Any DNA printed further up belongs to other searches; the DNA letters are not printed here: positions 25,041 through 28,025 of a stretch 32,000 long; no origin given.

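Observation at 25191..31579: Six-gene operon: periplasmic NarG-like molybdoenzyme wired to an NrfD-type anchor and coupled to CBS and HPP proteins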

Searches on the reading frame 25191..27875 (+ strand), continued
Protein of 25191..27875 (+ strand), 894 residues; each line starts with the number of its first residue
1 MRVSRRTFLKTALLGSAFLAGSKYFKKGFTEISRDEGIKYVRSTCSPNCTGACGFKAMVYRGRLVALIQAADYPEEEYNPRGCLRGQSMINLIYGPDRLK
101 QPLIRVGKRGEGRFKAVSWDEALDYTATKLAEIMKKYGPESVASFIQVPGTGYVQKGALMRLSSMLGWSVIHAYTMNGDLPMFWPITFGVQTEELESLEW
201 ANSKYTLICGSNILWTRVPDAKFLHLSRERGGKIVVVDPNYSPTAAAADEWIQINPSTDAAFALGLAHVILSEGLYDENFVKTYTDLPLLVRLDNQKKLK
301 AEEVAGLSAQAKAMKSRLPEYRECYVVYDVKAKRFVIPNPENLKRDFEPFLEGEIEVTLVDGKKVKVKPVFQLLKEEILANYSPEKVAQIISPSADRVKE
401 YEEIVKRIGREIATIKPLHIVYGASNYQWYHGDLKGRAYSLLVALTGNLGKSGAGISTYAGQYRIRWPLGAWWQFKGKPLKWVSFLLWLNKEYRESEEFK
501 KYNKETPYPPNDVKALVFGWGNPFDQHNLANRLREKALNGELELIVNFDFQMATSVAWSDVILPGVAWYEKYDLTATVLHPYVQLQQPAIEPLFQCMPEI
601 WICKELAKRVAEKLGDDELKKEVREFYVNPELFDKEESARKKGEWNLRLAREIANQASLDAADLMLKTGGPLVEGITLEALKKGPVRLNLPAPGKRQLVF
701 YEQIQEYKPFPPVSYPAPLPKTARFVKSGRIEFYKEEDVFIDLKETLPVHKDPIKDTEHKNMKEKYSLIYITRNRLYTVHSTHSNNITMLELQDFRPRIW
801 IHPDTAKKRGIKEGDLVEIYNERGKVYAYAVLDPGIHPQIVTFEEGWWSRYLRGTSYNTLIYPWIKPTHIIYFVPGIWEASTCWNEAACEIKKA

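Call 36: search_protein_families(library=pfam, proteins=[L064:5917-7029:-, L040:255-1952:+, L049:3149-4120:+, L076:13378-14031:+, L073:8761-9921:+, L025:6462-7877:+, L035:5235-6350:+, L056:1937-3175:+, L024:8228-9307:-, L032:13689-15503:-], max_evalue=0.00001)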
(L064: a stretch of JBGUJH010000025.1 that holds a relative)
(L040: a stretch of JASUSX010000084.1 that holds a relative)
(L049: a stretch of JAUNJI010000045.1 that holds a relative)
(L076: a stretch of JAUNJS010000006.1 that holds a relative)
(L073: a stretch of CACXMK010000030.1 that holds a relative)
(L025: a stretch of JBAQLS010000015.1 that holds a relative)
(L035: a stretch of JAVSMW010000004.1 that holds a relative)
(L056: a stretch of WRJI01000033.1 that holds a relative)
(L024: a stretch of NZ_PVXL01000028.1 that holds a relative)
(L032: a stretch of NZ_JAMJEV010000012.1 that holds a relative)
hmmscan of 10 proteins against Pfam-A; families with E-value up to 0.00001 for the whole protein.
L064:5917-7029:- (370 aa): 11 families
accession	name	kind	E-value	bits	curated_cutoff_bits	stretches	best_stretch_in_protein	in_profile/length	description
PF00037.32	Fer4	-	1e-16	60.4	21.1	2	71-90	4-23/24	4Fe-4S binding domain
PF12838.12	Fer4_7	-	1e-15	58.4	27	2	269-320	1-52/52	4Fe-4S dicluster domain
PF14697.11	Fer4_21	-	1.4e-14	54.4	35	0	33-87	3-53/59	4Fe-4S dicluster domain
PF12837.12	Fer4_6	-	1.8e-14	53.3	25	0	303-320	6-23/24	4Fe-4S binding domain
PF12797.12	Fer4_2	-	7.6e-14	51.1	24.5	0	68-87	3-22/22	4Fe-4S binding domain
PF13187.11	Fer4_9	-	2.1e-12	47.3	27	2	269-321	1-52/52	4Fe-4S dicluster domain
PF13484.11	Fer4_16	-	7.9e-11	43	30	0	75-111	2-40/66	4Fe-4S double cluster binding domain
PF13237.11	Fer4_10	-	3.4e-08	33.7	25.5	0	33-86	4-53/53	4Fe-4S dicluster domain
PF13183.11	Fer4_8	-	7e-08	33.3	27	0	268-318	3-66/68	4Fe-4S dicluster domain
PF13534.11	Fer4_17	-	2.3e-06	28.5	22.2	0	70-87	41-58/61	4Fe-4S dicluster domain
PF25160.1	LdpA_Fe-S-bd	-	9.7e-06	25.7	27.6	0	49-91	7-44/49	LdpA Fe-S cluster-binding domain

L040:255-1952:+ (565 aa): 9 families
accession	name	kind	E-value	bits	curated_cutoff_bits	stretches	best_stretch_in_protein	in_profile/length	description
PF00158.32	Sigma54_activat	-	1.8e-69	233.2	20.2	1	256-423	1-167/168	Sigma-54 interaction domain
PF14532.12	Sigma54_activ_2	-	2.8e-21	76.7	25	1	257-428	1-138/138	Sigma-54 interaction domain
PF25601.1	AAA_lid_14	-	9.7e-21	73.8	27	1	429-506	1-76/87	AAA+ ATPase lid domain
PF02954.25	HTH_8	-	1.7e-14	53.7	22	1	521-560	3-42/42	Bacterial regulatory protein, Fis family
PF08448.16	PAS_4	-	6.2e-14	52.6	23.1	0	120-207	1-98/110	PAS fold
PF00989.32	PAS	-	2.5e-12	47.2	22.6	0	16-60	10-54/113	PAS fold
PF13426.13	PAS_9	-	1.5e-10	41.7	27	0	18-70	2-60/103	PAS domain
PF07728.20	AAA_5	-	1.2e-07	32.2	22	1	279-399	1-123/139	AAA domain (dynein-related subfamily)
PF24820.1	Diguanyl_cycl_sensor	-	1.3e-07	31.9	28.1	0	127-158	9-40/109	Diguanylate cyclase-like sensor domain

L049:3149-4120:+ (323 aa): 1 family
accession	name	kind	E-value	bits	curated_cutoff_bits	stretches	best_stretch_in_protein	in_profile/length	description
PF00753.33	Lactamase_B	-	4.1e-09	37.1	22.7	1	22-223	6-196/196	Metallo-beta-lactamase superfamily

L076:13378-14031:+ (217 aa): 2 families
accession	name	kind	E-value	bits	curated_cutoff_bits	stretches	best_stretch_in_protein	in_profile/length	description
PF00072.30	Response_reg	-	1.5e-24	86.7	30.2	1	8-120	1-110/111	Response regulator receiver domain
PF00196.25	GerE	-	2.5e-18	65.9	23.5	1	155-210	2-57/57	Bacterial regulatory proteins, luxR family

L073:8761-9921:+ (386 aa): 4 families
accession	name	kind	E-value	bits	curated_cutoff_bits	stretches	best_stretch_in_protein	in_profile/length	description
PF07730.19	HisKA_3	-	1.2e-13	51.8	24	1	189-252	1-66/68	Histidine kinase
PF02518.31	HATPase_c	-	4.5e-10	40.4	26.4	1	295-385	4-109/111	Histidine kinase-, DNA gyrase B-, and HSP90-like ATPase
PF13185.12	GAF_2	-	1e-07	32.7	28.6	1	18-145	11-128/136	GAF domain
PF01590.32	GAF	-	2.9e-07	31.5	22.4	1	14-125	5-108/133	GAF domain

L025:6462-7877:+ (471 aa): 1 family
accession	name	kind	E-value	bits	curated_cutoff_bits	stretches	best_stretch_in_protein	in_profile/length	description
PF03063.25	Prismane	-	2.6e-115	386.5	27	2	80-424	162-512/513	Prismane/CO dehydrogenase family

L035:5235-6350:+ (371 aa): 1 family
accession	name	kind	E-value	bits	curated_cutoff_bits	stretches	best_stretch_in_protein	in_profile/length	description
PF00994.29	MoCF_biosynth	-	3.3e-26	92.1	26.6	1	204-334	1-142/144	Probable molybdopterin binding domain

L056:1937-3175:+ (412 aa): 3 families
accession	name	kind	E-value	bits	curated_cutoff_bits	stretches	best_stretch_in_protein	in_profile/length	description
PF03453.22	MoeA_N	-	7.1e-40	136.7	30.8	1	15-180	2-160/160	MoeA N-terminal region (domain I and II)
PF00994.29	MoCF_biosynth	-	1.2e-29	103.4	26.6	1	194-330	2-143/144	Probable molybdopterin binding domain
PF03454.20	MoeA_C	-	3.1e-10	40.6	22.1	1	345-412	2-72/72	MoeA C-terminal region (domain IV)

L024:8228-9307:- (359 aa): 0 families

L032:13689-15503:- (604 aa): 2 families
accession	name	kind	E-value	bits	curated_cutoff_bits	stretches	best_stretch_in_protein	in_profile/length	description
PF02730.20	AFOR_N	-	1.4e-62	211.5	29.8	1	29-225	2-198/199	Aldehyde ferredoxin oxidoreductase, N-terminal domain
PF01314.23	AFOR_C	-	2e-60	205.4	27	1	242-592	4-363/385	Aldehyde ferredoxin oxidoreductase, domains 2 & 3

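Call 38: search_dna_similar(query=window:25191-27875:+, collection=plasmids, mode=protein, max_rows=60, rows=spread, max_evalue=1e-20)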
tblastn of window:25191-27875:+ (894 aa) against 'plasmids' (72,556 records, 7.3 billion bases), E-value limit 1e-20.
Records with a match: 508; places in all: 566; records where one place covers at least 80% of the query: 13.
Best place of each record, by identity: <60% 508.
By first word of the organism name: Escherichia 151; Ralstonia 134; Thermus 14; Paracoccus 12; Burkholderia 11; Salmonella 11; Agrobacterium 10; Klebsiella 10; Caballeronia 9; Rhodococcus 8; and 66 more.
By predicted mobility (MOB-suite, as given by PLSDB): non-mobilizable 253; mobilizable 214; conjugative 41.
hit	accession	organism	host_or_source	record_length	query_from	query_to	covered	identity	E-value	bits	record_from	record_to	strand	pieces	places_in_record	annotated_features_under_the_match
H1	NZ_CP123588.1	Alisedimentitalea scapharcae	Anadara broughtonii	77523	4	894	100%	34.3%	5e-139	465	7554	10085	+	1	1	molybdopterin-dependent oxidoreductase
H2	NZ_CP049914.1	Vibrio sp. HDW18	Anodonta arcaeformis,single bacterial ...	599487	1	848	95%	26.7%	5e-53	209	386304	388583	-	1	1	DmsA/YnfE/YnfF family dimethyl sulfoxide reductase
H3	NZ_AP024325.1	Caballeronia sp. NK8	-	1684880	49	610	63%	26.4%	2e-26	125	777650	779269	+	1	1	none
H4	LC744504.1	Escherichia coli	-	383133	49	611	63%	24.5%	5e-31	140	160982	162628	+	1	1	molybdopterin oxidoreductase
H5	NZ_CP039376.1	Halomicrobium mukohataei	-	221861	3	463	52%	28.8%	5e-34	149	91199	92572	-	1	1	molybdopterin-dependent oxidoreductase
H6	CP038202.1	Paracoccus ferrooxidans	single cell,bioreactor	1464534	39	466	48%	29.9%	4e-49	197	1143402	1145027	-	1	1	nitrate reductase subunit alpha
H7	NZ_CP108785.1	Embleya sp. NBC_00888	-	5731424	39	461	47%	29.6%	7e-46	187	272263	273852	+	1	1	none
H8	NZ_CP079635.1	Klebsiella pneumoniae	Homo sapiens,Pus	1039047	39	466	48%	29.0%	2e-43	179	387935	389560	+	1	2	none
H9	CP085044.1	Ralstonia solanacearum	sunflower,cell culture,stem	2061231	33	466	49%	28.2%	9e-45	183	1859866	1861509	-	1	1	nitrate reductase subunit alpha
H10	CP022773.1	Ralstonia solanacearum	Solanum tuberosum,single cell,Potato ...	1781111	33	466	49%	28.2%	1e-44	183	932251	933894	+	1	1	nitrate reductase subunit alpha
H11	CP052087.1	Ralstonia solanacearum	tomato,cell culture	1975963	33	466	49%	28.2%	1e-44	183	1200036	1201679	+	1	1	nitrate reductase subunit alpha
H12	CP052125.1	Ralstonia solanacearum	tomato,cell culture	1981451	33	466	49%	28.2%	1e-44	183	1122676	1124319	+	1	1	nitrate reductase subunit alpha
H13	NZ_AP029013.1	Ralstonia pseudosolanacearum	-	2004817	33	466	49%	28.2%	1e-44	183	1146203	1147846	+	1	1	none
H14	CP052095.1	Ralstonia solanacearum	tomato,cell culture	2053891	33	466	49%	28.2%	1e-44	183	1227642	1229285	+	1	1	none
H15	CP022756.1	Ralstonia solanacearum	Solanum tuberosum,single cell,Potato ...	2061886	33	466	49%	28.2%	1e-44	183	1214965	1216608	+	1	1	nitrate reductase subunit alpha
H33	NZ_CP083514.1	Escherichia coli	Homo sapiens,blood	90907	3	284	32%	32.9%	6e-28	129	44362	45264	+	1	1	DMSO/selenate family reductase complex A subunit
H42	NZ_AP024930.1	Thermus thermophilus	-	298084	33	297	30%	33.5%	6e-40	168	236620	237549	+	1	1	nitrate reductase subunit alpha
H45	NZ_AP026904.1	Escherichia coli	Canis lupus familiaris,cell ...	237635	39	296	29%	34.0%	9e-38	161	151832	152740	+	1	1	narG: nitrate reductase subunit alpha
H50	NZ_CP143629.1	Escherichia coli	swine,Fece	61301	1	285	32%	29.6%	4e-25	120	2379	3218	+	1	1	phsA: thiosulfate reductase PhsA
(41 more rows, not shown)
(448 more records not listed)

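Call 39: search_dna_similar(query=window:25191-27875:+, collection=plasmids, mode=protein, max_rows=30, rows=best, max_evalue=1e-20)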
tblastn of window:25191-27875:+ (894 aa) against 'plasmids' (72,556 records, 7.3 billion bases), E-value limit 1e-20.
Records with a match: 508; places in all: 566; records where one place covers at least 80% of the query: 13.
Best place of each record, by identity: <60% 508.
By first word of the organism name: Escherichia 151; Ralstonia 134; Thermus 14; Paracoccus 12; Burkholderia 11; Salmonella 11; Agrobacterium 10; Klebsiella 10; Caballeronia 9; Rhodococcus 8; and 66 more.
By predicted mobility (MOB-suite, as given by PLSDB): non-mobilizable 253; mobilizable 214; conjugative 41.
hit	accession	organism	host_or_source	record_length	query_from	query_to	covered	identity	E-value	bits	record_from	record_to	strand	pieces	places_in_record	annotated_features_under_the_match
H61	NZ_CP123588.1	Alisedimentitalea scapharcae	Anadara broughtonii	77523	4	894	100%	34.3%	5e-139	465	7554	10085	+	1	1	molybdopterin-dependent oxidoreductase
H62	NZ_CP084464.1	Halomicrobium salinisoli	cell culture,gobi saline soil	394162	42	892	95%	31.9%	8e-114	391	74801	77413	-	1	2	molybdopterin-dependent oxidoreductase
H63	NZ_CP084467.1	Halomicrobium salinisoli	cell culture,gobi saline soil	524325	42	892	95%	31.8%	3e-113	389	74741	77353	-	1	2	molybdopterin-dependent oxidoreductase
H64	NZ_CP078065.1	Haloferax larsenii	Cell culture,Salt Lake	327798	3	822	92%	32.2%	3e-106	369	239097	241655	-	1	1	molybdopterin-dependent oxidoreductase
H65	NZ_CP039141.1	Haloferax mediterranei ATCC 33500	Cell culture,Spain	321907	3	821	92%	32.0%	4e-106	369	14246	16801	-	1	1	narG: nitrate reductase subunit alpha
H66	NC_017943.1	Haloferax mediterranei ATCC 33500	-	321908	3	821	92%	32.0%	4e-106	369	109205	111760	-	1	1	narG: nitrate reductase subunit alpha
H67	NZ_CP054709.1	Halarchaeum sp. CBA1220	solar salt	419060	42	893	95%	30.5%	7e-108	374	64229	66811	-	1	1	molybdopterin-dependent oxidoreductase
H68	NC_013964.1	Haloferax volcanii DS2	-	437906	42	821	87%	33.0%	5e-106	369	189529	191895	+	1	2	molybdopterin-dependent oxidoreductase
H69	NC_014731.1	Halogeometricum borinquense DSM 11551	-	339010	42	821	87%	32.6%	6e-108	374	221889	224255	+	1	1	molybdopterin-dependent oxidoreductase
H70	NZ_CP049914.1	Vibrio sp. HDW18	Anodonta arcaeformis,single bacterial ...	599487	1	848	95%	26.7%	5e-53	209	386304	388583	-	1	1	DmsA/YnfE/YnfF family dimethyl sulfoxide reductase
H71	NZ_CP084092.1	Halomicrobium urmianum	cell culture,salt lake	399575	41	772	82%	30.4%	8e-88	315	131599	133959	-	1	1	molybdopterin-dependent oxidoreductase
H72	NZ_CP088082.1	Ideonella dechloratans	Cell culture,Activated sludge, ...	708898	44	894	95%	25.6%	6e-64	243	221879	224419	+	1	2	chlorate reductase subunit alpha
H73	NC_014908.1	Alicycliphilus denitrificans BC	-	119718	44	894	95%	25.6%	7e-64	243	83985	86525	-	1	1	clrA: chlorate reductase subunit alpha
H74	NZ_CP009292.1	Novosphingobium pentaromativorans US6-1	mud sediment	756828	39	693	73%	29.8%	3e-65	247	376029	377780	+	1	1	molybdopterin-dependent oxidoreductase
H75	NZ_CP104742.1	Haloferax lucentense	-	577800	41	636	67%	29.3%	4e-51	203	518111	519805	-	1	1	molybdopterin-dependent oxidoreductase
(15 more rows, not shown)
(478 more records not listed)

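Call 40: get_annotated_region(hit=H61, flank=6000)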
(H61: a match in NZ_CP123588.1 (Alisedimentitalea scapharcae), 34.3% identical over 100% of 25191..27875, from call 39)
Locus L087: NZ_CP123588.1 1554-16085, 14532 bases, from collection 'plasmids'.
description: Alisedimentitalea scapharcae strain KCTC 42119 plasmid unnamed5, complete sequence
organism: Alisedimentitalea scapharcae (NCBI taxid 1524259)
taxonomy: Bacteria; Pseudomonadota; Alphaproteobacteria; Rhodobacterales; Paracoccaceae; Alisedimentitalea; Alisedimentitalea scapharcae
host: -; source: Anadara broughtonii; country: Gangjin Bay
typing (MOB-suite, as given by PLSDB): conjugative; replicon rep_cluster_160,rep_cluster_392; relaxase MOBP; mating-pair formation MPF_T
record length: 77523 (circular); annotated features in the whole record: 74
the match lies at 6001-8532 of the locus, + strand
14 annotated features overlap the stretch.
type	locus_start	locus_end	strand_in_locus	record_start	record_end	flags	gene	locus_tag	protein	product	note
CDS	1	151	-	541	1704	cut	-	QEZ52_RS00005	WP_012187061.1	ATP-binding protein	-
CDS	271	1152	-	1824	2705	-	-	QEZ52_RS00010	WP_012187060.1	recombinase family protein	GO:0006310 - DNA recombination [Evidence IEA]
CDS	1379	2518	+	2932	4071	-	-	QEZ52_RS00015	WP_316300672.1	hypothetical protein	-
CDS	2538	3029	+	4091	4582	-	-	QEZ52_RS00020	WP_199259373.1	hemerythrin domain-containing protein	-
CDS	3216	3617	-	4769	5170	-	-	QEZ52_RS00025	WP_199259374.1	LysR substrate-binding domain-containing protein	-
CDS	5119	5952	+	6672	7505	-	-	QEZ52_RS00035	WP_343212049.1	chlorite dismutase family protein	-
CDS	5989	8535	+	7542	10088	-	-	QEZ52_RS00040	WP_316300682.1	molybdopterin-dependent oxidoreductase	-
CDS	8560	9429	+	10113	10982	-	-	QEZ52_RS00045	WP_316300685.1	4Fe-4S dicluster domain-containing protein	-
CDS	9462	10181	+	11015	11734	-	-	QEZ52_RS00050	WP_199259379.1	molecular chaperone TorD family protein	-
CDS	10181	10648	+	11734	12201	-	-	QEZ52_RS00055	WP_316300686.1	cytochrome c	-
CDS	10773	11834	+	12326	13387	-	-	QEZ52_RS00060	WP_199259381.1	Mrp/NBP35 family ATP-binding protein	-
CDS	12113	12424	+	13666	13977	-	-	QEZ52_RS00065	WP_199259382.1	carboxymuconolactone decarboxylase family protein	-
CDS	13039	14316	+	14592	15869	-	glp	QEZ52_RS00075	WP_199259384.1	gephyrin-like molybdotransferase Glp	GO:0006777 - Mo-molybdopterin cofactor biosynthetic process [Evidence IEA]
CDS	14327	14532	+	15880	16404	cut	-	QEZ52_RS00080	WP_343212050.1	DUF2478 domain-containing protein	-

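Call 41: get_annotated_region(hit=H66, flank=4000)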
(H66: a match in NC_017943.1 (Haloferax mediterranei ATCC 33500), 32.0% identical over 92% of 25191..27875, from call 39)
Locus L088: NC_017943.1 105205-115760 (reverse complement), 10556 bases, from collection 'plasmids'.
description: Haloferax mediterranei ATCC 33500 plasmid pHM300, complete sequence
organism: Haloferax mediterranei ATCC 33500 (NCBI taxid 523841)
taxonomy: Archaea; Euryarchaeota; Halobacteria; Halobacteriales; Haloferacaceae; Haloferax; Haloferax mediterranei; Haloferax mediterranei ATCC 33500
host: -; source: -; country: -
typing (MOB-suite, as given by PLSDB): non-mobilizable
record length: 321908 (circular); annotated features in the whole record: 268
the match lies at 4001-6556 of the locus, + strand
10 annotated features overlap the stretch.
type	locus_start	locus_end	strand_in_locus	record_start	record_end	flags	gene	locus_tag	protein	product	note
CDS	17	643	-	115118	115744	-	-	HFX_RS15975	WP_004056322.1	TetR/AcrR family transcriptional regulator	GO:0006355 - regulation of DNA-templated transcription [Evidence IEA]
CDS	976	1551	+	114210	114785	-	-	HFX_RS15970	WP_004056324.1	hypothetical protein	-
CDS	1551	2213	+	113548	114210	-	-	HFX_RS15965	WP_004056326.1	Rieske 2Fe-2S domain-containing protein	-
CDS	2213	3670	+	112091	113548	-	-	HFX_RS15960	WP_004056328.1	cytochrome bc complex cytochrome b subunit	-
CDS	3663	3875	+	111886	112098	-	-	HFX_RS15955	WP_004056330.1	hypothetical protein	-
CDS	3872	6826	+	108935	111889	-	narG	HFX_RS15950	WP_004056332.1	nitrate reductase subunit alpha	-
CDS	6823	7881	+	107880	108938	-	narH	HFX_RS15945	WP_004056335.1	nitrate reductase subunit beta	-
CDS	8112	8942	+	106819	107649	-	-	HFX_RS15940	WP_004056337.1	ethylbenzene dehydrogenase-related protein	-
CDS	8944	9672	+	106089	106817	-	-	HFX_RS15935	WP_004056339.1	molecular chaperone TorD family protein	-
CDS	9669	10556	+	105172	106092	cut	-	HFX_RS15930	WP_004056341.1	hypothetical protein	-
